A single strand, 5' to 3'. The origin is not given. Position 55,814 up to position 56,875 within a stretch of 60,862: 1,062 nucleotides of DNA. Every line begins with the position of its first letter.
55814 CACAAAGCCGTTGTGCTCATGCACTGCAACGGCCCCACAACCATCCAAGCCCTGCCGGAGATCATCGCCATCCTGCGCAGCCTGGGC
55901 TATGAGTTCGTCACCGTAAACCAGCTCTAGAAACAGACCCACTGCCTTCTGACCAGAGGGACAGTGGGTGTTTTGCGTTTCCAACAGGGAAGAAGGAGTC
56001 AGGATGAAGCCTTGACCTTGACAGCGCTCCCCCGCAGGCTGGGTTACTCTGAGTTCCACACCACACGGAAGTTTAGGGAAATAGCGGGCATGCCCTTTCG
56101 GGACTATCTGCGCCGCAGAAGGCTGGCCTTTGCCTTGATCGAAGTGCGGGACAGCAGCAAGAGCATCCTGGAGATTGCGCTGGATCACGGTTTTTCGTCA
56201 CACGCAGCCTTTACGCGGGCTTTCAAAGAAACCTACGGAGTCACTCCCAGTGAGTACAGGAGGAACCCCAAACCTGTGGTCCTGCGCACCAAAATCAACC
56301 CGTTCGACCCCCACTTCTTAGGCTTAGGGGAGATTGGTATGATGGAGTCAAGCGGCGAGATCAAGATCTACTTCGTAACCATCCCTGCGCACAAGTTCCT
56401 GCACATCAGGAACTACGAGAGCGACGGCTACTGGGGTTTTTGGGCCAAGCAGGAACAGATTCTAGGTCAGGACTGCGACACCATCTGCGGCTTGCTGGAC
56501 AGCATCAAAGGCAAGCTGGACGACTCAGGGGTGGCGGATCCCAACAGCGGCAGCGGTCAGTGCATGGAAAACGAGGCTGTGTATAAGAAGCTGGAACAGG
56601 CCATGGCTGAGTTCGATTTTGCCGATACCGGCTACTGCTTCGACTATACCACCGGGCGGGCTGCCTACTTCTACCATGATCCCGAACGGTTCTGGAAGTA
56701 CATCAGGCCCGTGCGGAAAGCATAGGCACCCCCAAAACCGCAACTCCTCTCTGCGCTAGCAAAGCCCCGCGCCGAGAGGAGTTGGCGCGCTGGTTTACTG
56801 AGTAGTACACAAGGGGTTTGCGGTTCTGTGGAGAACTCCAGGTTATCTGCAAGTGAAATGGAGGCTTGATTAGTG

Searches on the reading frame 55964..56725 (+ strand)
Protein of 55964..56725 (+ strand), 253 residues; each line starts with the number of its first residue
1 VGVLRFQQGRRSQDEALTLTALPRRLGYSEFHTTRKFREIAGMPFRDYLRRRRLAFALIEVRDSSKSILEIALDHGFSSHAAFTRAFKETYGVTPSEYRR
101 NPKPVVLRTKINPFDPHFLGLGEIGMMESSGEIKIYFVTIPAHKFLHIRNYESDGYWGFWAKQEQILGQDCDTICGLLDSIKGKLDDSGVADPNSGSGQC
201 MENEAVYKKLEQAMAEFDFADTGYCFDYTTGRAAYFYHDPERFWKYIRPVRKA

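Call 10: search_protein_families(library=pfam, proteins=[window:55964-56725:+])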
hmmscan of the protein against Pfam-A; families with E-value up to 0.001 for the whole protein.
window:55964-56725:+ (253 aa): 2 families
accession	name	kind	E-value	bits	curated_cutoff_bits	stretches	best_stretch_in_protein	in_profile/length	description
PF12833.13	HTH_18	-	1.6e-22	80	33.6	1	24-100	3-79/80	Helix-turn-helix domain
PF00165.29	HTH_AraC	-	1.7e-11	44.4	26.6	1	63-100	6-42/42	Bacterial regulatory helix-turn-helix proteins, AraC family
